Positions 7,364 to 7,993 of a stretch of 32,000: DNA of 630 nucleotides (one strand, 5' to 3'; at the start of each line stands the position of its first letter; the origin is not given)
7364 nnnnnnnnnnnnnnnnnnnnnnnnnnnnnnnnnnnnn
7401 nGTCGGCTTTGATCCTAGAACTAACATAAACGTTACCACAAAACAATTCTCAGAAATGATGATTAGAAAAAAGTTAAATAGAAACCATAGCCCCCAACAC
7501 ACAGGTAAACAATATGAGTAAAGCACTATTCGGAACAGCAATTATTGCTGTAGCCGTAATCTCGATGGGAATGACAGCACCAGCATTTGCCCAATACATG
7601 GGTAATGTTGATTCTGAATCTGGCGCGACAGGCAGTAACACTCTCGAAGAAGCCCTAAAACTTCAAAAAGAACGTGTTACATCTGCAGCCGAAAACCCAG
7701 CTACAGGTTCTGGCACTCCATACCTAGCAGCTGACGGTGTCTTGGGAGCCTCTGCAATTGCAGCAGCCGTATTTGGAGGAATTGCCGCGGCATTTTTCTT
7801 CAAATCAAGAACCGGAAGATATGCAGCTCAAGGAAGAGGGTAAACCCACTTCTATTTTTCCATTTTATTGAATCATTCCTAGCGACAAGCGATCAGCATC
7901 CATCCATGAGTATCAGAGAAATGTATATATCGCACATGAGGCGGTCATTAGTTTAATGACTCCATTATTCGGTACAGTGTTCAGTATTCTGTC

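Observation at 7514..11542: Extended AMO locus: amoB-amoC-amoX-amoA plus three adjacent small membrane or secreted protein genes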

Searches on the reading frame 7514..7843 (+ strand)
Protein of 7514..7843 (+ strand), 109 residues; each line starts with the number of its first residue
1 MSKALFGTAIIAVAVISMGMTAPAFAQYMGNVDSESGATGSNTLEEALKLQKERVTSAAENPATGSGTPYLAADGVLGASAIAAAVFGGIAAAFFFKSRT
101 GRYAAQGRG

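Call 3: search_protein_families(library=ncbifam, proteins=[window:7514-7843:+], max_evalue=0.1)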
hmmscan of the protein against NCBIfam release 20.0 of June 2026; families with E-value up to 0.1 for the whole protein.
window:7514-7843:+ (109 aa): 0 families

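Call 4: search_protein_families(library=pfam, proteins=[window:7514-7843:+], max_evalue=0.1)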
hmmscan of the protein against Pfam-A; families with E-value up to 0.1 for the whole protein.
window:7514-7843:+ (109 aa): 1 family
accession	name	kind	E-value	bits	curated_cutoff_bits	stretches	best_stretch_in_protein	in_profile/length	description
PF13786.12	DUF4179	-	0.073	14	30.1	1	7-33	10-38/94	Domain of unknown function (DUF4179)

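Call 5: search_solved_structures(query=window:7514-7843:+, max_evalue=1, show_alignments=2)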
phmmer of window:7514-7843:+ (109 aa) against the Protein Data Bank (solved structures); distinct sequences matched with E-value up to 1: 0.

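Call 22: find_homologous_proteins(query=window:7514-7843:+)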
Query window:7514-7843:+ (109 aa): 1361 proteins with E <= 0.001 among 1502 candidates; the best 120 are listed.
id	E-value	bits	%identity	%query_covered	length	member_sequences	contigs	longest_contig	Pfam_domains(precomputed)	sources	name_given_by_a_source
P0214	8.1e-59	214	100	100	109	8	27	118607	-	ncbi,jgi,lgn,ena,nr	ncbi:MAG: hypothetical protein FJ354_04400 [Thaumarchaeota archaeon]|nr:hypothetical protein [Nitros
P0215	3.4e-52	193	88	100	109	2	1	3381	-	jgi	-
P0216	5.2e-52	192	89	100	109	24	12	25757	-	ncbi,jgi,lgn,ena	jgi:hypothetical protein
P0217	2.8e-50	186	86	100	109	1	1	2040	-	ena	-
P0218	8.5e-50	185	85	100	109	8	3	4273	-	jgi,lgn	jgi:hypothetical protein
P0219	1.2e-49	184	85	100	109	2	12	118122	-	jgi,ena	jgi:hypothetical protein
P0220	2.1e-48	180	83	100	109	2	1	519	-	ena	-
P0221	2.2e-48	180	83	100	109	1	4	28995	-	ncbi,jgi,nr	ncbi:MAG: hypothetical protein FJ357_05085 [Thaumarchaeota archaeon]|nr:hypothetical protein [Nitros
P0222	5.5e-48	179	83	100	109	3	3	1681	-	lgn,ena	-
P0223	9.1e-48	178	83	100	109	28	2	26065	-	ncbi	ncbi:MAG: hypothetical protein ACKO7Y_00845 [Candidatus Nitrosotenuis sp.]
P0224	1.5e-47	178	83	100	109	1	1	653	-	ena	-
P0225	1.6e-47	178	82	100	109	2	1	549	-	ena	-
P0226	1.1e-44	169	80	100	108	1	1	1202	-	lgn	-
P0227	1.2e-44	168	82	100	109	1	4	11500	-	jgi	jgi:hypothetical protein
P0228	5.7e-44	166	79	100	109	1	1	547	-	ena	-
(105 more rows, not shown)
